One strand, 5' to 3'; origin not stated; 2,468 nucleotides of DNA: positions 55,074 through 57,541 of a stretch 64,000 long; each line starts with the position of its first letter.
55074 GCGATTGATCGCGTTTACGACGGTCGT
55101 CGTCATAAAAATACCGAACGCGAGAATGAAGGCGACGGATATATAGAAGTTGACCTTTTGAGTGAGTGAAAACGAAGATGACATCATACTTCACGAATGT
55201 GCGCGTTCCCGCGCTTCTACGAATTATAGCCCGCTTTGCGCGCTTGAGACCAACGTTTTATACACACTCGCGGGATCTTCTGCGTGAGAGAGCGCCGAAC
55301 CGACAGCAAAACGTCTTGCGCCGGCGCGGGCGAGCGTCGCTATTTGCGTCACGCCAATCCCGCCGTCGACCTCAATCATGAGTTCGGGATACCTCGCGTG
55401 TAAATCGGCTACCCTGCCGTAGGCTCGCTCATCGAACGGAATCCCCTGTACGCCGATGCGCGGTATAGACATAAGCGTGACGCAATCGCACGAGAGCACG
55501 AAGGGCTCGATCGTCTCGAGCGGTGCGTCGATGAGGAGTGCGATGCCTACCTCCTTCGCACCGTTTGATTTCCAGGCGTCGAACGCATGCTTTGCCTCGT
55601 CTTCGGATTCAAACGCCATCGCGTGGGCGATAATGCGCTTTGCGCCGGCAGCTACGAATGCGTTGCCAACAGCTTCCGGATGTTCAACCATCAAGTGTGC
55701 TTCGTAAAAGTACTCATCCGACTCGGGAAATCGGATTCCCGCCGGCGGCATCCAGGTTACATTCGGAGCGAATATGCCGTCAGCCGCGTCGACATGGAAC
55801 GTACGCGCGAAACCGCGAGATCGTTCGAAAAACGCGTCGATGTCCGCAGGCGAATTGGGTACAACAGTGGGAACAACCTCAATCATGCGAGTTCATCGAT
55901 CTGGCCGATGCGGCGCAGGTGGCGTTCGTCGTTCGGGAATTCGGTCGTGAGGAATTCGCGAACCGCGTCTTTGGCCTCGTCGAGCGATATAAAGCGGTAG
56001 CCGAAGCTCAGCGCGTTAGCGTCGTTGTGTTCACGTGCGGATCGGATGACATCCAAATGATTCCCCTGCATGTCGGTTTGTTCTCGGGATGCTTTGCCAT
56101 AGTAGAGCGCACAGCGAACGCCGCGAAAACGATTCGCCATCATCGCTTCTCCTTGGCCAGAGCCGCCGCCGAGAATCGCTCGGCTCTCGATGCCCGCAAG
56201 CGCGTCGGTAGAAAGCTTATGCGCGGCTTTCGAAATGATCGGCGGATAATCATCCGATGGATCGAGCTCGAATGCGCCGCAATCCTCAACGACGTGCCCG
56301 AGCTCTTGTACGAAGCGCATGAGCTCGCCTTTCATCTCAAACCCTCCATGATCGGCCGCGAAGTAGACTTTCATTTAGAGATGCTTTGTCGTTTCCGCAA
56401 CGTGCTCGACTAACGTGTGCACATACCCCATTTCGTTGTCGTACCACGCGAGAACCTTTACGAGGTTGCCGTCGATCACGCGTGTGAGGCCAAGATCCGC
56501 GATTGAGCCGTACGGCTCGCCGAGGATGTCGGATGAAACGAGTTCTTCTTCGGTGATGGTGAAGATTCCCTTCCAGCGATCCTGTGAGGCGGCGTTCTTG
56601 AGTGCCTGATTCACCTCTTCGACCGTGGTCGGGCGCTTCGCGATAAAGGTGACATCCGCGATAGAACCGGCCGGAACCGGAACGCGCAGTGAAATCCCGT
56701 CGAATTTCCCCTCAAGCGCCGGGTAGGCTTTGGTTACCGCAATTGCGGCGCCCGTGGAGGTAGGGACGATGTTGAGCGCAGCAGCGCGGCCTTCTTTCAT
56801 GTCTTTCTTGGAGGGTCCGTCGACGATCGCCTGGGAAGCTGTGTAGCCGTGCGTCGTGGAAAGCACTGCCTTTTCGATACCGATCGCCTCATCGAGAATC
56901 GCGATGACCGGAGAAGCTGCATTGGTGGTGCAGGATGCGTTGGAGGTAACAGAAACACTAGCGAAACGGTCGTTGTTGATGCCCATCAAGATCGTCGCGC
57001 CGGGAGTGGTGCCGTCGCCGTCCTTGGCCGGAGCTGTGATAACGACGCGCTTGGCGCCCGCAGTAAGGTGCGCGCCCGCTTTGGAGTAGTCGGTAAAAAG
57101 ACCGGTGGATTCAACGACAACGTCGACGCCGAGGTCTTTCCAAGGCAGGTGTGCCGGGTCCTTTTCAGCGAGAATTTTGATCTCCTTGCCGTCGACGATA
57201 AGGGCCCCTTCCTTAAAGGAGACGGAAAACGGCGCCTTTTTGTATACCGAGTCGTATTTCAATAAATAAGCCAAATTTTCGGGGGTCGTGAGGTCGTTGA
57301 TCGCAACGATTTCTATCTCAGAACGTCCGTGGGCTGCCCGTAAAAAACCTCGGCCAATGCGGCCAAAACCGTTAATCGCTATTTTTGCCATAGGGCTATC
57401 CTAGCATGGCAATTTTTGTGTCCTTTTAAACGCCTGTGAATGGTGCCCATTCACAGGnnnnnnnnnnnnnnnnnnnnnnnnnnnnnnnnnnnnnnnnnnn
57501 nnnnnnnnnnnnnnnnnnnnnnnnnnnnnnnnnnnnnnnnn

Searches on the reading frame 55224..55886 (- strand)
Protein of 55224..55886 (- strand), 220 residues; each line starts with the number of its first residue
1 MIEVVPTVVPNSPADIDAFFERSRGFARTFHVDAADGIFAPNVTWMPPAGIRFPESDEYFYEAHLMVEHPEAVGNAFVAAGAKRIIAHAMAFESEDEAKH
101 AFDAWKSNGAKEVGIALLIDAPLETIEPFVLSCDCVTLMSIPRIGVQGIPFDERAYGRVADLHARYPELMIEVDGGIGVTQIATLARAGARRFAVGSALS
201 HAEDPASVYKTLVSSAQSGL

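Call 95: search_protein_families(library=pfam, proteins=[window:55224-55886:-], max_evalue=0.0001)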
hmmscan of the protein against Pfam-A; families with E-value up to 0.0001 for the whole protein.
window:55224-55886:- (220 aa): 1 family
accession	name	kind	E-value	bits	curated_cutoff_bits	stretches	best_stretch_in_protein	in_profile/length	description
PF00834.25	Ribul_P_3_epim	-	5.1e-27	95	21.1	1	27-199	26-197/198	Ribulose-phosphate 3 epimerase family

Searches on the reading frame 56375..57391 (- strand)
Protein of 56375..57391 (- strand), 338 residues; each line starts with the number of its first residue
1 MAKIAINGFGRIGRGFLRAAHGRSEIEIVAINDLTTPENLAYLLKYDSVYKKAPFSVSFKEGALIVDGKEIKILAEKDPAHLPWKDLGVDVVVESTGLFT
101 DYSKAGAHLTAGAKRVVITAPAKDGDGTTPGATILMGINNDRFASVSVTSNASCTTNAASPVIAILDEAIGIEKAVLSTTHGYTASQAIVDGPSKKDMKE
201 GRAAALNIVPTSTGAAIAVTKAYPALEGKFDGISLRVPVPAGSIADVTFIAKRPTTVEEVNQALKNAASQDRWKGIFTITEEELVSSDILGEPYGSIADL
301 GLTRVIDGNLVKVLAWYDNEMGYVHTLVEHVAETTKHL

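Call 86: search_protein_families(library=pfam, proteins=[window:56375-57391:-], max_evalue=0.00001)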
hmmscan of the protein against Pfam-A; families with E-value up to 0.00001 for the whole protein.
window:56375-57391:- (338 aa): 2 families
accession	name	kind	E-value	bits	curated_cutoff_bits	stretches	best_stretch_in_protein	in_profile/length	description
PF02800.25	Gp_dh_C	-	1.2e-53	181.4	24.4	1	161-317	3-158/158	Glyceraldehyde 3-phosphate dehydrogenase, C-terminal domain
PF00044.30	Gp_dh_N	-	2.3e-39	134.2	31.7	1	3-101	2-100/101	Glyceraldehyde 3-phosphate dehydrogenase, NAD binding domain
